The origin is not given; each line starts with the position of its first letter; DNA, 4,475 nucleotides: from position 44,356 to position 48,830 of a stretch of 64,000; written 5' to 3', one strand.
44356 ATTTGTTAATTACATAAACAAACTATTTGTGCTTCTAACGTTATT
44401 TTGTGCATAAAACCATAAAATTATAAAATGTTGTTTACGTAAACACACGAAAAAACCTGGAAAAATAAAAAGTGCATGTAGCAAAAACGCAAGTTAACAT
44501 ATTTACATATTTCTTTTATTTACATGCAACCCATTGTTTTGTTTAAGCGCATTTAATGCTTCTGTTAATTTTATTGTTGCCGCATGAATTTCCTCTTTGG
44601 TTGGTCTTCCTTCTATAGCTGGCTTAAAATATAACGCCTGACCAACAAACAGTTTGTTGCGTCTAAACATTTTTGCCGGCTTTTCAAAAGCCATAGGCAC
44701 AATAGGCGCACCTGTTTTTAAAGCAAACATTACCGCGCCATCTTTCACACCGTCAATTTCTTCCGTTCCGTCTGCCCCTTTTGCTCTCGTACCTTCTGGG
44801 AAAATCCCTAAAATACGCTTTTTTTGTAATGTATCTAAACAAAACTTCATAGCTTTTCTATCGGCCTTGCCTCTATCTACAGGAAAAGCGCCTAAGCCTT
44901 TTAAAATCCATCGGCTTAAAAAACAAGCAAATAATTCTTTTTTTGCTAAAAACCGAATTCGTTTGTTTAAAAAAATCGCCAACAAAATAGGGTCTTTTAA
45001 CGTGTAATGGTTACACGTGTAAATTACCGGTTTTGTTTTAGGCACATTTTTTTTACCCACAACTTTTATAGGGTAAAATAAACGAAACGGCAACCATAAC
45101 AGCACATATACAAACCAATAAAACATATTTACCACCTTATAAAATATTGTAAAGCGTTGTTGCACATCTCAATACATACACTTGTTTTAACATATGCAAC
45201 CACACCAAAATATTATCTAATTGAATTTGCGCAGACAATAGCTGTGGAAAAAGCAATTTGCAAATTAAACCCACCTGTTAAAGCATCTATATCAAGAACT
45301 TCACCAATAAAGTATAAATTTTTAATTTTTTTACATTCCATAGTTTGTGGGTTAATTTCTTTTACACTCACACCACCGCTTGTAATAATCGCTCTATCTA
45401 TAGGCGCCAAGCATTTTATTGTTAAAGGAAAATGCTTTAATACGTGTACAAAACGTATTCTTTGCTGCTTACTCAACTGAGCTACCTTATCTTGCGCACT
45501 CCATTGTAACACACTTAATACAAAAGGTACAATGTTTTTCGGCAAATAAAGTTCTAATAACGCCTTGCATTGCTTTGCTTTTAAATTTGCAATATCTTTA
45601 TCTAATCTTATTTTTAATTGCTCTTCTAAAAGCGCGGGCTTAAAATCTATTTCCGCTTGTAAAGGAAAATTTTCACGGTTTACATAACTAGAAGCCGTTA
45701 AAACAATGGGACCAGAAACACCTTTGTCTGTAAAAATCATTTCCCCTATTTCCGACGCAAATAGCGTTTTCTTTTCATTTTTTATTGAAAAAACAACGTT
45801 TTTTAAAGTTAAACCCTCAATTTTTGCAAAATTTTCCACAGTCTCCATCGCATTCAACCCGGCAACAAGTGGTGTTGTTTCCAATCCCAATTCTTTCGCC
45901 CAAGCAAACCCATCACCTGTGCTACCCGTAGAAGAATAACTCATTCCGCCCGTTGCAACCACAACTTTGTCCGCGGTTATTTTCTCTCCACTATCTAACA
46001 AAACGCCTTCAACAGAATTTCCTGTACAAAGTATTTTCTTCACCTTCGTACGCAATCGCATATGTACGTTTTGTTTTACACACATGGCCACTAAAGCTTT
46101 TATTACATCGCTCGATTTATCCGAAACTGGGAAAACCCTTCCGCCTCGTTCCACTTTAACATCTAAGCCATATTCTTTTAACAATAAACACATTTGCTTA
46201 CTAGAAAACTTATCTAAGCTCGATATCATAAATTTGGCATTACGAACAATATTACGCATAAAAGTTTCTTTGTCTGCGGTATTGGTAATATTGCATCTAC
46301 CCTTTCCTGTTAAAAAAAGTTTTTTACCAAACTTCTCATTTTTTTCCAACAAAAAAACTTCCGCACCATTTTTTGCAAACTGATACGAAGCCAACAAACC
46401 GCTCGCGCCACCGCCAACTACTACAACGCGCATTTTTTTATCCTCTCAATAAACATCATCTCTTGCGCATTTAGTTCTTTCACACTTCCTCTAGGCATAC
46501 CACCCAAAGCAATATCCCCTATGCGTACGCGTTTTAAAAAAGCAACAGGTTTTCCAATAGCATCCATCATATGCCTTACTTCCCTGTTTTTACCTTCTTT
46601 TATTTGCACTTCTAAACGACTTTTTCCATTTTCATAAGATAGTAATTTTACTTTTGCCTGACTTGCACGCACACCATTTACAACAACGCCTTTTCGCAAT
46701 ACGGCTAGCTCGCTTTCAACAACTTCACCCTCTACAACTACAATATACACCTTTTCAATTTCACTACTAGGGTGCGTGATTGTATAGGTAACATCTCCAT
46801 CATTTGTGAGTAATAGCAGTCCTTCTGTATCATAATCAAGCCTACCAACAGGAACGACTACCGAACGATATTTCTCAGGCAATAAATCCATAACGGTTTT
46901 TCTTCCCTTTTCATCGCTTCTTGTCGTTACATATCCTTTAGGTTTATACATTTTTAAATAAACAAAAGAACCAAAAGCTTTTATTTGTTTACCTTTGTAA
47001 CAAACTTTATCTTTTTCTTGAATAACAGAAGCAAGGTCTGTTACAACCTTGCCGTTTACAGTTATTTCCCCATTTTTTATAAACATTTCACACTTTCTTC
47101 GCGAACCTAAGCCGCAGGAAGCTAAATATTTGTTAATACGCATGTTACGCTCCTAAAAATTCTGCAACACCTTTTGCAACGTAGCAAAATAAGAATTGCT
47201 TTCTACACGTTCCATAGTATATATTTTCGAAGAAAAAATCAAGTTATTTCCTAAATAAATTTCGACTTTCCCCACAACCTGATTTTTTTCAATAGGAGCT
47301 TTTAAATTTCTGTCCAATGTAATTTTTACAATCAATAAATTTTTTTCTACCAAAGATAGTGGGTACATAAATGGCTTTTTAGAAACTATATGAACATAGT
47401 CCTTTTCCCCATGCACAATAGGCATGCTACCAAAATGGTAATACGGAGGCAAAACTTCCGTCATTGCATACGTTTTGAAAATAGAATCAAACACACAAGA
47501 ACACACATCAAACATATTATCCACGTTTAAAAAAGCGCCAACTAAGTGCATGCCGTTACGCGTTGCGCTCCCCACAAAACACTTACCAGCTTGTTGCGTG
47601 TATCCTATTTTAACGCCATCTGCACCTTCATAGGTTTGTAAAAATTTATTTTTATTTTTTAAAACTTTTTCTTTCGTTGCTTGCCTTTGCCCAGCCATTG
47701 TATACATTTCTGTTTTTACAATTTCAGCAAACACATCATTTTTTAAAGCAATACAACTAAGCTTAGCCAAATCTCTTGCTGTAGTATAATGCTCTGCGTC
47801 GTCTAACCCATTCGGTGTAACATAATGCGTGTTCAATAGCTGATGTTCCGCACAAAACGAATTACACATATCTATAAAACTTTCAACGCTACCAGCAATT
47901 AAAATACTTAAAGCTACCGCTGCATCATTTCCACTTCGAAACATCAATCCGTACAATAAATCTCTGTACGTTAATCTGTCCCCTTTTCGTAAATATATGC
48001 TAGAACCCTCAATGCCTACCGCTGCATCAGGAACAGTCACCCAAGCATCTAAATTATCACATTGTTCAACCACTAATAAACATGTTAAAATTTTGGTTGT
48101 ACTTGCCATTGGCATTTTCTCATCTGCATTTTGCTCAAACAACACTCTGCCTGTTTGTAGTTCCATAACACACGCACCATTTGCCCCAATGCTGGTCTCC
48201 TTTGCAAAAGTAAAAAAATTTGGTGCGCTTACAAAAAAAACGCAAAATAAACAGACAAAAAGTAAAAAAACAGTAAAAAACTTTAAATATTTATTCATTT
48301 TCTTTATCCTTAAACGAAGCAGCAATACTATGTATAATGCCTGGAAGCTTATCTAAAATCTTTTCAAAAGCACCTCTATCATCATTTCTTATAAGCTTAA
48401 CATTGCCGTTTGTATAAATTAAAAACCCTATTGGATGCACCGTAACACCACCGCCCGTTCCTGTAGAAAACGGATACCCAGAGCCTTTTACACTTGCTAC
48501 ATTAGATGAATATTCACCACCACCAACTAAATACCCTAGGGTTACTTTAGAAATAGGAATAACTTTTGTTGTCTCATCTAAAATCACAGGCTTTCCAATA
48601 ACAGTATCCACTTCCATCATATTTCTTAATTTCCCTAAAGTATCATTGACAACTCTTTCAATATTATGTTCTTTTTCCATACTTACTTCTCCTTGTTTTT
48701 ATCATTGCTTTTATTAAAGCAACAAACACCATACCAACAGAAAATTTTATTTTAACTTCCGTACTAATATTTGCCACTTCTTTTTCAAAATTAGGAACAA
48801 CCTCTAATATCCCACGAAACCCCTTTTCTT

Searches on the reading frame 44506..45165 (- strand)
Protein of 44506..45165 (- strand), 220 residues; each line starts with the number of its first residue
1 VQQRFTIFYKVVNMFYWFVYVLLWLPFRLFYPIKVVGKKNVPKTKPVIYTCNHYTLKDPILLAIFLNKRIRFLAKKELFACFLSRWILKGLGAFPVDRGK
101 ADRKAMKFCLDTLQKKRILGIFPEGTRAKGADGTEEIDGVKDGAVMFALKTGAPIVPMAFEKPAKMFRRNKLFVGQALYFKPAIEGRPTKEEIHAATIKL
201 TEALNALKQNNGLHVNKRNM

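Call 15: search_protein_families(library=ncbifam, proteins=[window:44506-45165:-], max_evalue=0.00001)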
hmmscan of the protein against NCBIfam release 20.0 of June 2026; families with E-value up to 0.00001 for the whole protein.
window:44506-45165:- (220 aa): 4 families
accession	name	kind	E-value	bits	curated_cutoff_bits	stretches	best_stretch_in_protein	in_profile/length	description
TIGR00530.1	AGP_acyltrn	subfamily_domain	1.5e-29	102.3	102.95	1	33-160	4-129/130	1-acylglycerol-3-phosphate O-acyltransferase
NF006386.0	PRK08633.1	equivalog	5.4e-20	70.8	1221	1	7-159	403-550/1147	acyl-[ACP]--phospholipid O-acyltransferase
NF005291.0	PRK06814.1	equivalog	1.2e-12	46.6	1349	1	23-161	431-564/1140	acyl-[ACP]--phospholipid O-acyltransferase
NF005959.0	PRK08043.1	equivalog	2.2e-11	42.8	886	1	19-179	2-157/719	bifunctional acyl-ACP--phospholipid O-acyltransferase/long-chain-fatty-acid--ACP ligase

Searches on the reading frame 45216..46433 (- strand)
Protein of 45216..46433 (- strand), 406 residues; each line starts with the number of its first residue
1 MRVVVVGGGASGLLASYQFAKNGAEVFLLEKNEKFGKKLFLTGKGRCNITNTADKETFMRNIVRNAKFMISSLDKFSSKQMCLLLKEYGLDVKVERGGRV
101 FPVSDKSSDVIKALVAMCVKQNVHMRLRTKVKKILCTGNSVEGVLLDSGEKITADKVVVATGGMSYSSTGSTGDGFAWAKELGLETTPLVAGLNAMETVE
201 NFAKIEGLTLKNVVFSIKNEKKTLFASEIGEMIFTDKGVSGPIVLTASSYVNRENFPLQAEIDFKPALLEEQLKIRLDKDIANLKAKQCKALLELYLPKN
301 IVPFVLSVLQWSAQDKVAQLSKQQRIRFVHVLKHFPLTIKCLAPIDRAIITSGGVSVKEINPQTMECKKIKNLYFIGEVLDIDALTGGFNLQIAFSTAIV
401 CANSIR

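Call 15: search_protein_families(library=ncbifam, proteins=[window:45216-46433:-], max_evalue=0.00001)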
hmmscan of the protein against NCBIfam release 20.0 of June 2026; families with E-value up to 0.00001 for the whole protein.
window:45216-46433:- (406 aa): 24 families
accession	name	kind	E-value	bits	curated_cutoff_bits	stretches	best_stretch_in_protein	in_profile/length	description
TIGR00275.1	TIGR00275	subfamily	4.1e-122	407.9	183.8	1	3-402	1-400/401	aminoacetone oxidase family FAD-binding enzyme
TIGR03862.1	flavo_PP4765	subfamily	1.4e-36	126.2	242.65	1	24-405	2-371/376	TIGR03862 family flavoprotein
NF053676.1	4oxCHCAChcC1Cy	equivalog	1.2e-12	47.1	1000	1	106-167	185-247/528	4-oxocyclohexanecarboxylate 2-dehydrogenase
NF045637.1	carotdesatCrtDProt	equivalog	5.1e-12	45.1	580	1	94-181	209-294/485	1-hydroxycarotenoid 3,4-desaturase CrtD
NF001933.0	PRK00711.1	subfamily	5.8e-12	45.3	383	1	110-165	203-257/429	D-amino acid dehydrogenase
NF005560.0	PRK07233.1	equivalog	1.6e-09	37.1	252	0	1-36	1-36/435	hypothetical protein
TIGR01813.1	flavo_cyto_c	subfamily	2.5e-09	36.4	285.45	1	3-165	2-192/444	flavocytochrome c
TIGR01350.1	lipoamide_DH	equivalog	1.5e-08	33.8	408.8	0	84-164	188-268/461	dihydrolipoyl dehydrogenase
NF006130.0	PRK08274.1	equivalog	4.8e-08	32.2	369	0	107-165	131-193/467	FAD-dependent tricarballylate dehydrogenase TcuA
TIGR02734.1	crtI_fam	subfamily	5.5e-08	31.9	238.1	0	3-36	1-34/504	phytoene desaturase family protein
TIGR03467.1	HpnE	equivalog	7.4e-08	32.1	283.05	0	3-36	1-34/430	hydroxysqualene dehydroxylase HpnE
NF058655.1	CrtID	equivalog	8.1e-08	31.5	640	0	3-37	1-35/478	bifunctional phytoene desaturase/3,4-desaturase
TIGR00551.1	nadB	equivalog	4.4e-07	29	452.75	0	99-185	118-215/489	L-aspartate oxidase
TIGR02032.1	GG-red-SF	subfamily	1.1e-06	28.6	158.8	1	3-165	3-149/297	geranylgeranyl reductase family protein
NF003585.0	PRK05249.1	equivalog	1.5e-06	27.1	465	0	108-164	217-272/464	Si-specific NAD(P)(+) transhydrogenase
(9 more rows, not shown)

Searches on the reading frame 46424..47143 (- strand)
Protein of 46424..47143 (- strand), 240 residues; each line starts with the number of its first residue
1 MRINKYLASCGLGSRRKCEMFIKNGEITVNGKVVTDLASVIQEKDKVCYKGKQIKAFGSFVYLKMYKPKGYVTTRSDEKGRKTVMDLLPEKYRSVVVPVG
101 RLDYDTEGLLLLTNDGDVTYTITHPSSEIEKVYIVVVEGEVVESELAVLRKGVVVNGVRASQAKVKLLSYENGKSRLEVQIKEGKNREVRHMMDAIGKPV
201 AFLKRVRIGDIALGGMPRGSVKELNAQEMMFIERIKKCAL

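Call 15: search_protein_families(library=ncbifam, proteins=[window:46424-47143:-], max_evalue=0.00001)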
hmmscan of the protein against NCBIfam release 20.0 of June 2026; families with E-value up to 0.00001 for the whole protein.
window:46424-47143:- (240 aa): 7 families
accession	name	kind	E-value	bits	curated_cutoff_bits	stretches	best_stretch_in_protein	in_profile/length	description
TIGR00093.1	TIGR00093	subfamily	7e-47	159.2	109.3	1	66-225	1-160/161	pseudouridine synthase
NF007976.1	PRK10700.1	equivalog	2.3e-44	151.7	290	1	3-233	5-241/291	23S rRNA pseudouridine(2605) synthase RluB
NF007784.0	PRK10475.1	equivalog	1.9e-35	122.2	318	1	1-231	7-231/290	23S rRNA pseudouridine(2604) synthase RluF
NF008097.0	PRK10839.1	equivalog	5.8e-34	117.7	275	1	1-229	1-227/232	16S rRNA pseudouridine(516) synthase RsuA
NF008487.1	PRK11394.1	equivalog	1.4e-20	73.7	284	1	65-167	33-132/206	23S rRNA pseudouridine(2457) synthase RluE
TIGR00005.1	rluA_subfam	subfamily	2.2e-09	37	192.7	0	67-201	87-238/298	RluA family pseudouridine synthase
NF008321.0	PRK11112.1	equivalog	4.8e-06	26.1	328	1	65-145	14-98/257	tRNA pseudouridine(65) synthase TruC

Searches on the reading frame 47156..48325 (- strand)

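Call 15: search_protein_families(library=ncbifam, proteins=[window:47156-48325:-], max_evalue=0.00001)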
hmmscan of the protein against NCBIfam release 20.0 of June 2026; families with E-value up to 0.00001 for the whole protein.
window:47156-48325:- (390 aa): 7 families
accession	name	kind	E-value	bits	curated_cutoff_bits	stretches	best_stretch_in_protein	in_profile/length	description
NF008489.0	PRK11397.1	equivalog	2.2e-41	141.9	610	1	38-387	27-385/389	serine-type D-Ala-D-Ala carboxypeptidase DacD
NF007445.0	PRK10001.1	equivalog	2.4e-39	135.2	765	1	39-384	30-384/400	serine-type D-Ala-D-Ala carboxypeptidase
NF008059.0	PRK10793.1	equivalog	3.4e-37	128.1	694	1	46-383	44-390/403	D-alanyl-D-alanine carboxypeptidase DacA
NF038273.1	strep_PBP3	exception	8.6e-37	127.1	490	1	25-356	6-365/407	D-alanyl-D-alanine carboxypeptidase PBP3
NF008668.0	PRK11669.1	equivalog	3.4e-24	85.5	294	1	26-254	20-249/316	D-alanyl-D-alanine endopeptidase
NF000471.1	vanY_of_D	exception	1.3e-23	83.8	625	1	45-262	96-329/354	transpeptidase-like D-Ala-D-Ala carboxypeptidase VanY-D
NF038258.2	PBP4_Staph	exception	1.4e-16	60.3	500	1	49-271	42-282/366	penicillin-binding protein PBP4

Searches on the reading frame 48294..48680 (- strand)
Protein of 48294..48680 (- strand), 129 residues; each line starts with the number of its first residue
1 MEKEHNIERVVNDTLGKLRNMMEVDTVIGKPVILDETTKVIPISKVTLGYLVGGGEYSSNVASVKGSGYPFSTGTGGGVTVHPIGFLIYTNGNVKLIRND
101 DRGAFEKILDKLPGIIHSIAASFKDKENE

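Call 15: search_protein_families(library=ncbifam, proteins=[window:48294-48680:-], max_evalue=0.00001)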
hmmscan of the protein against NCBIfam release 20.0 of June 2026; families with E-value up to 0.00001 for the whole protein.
window:48294-48680:- (129 aa): 1 family
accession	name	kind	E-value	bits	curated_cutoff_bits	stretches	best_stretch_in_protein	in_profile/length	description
TIGR02874.1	spore_ytfJ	equivalog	3.3e-31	108.2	116.3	1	4-126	1-124/125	GerW family sporulation protein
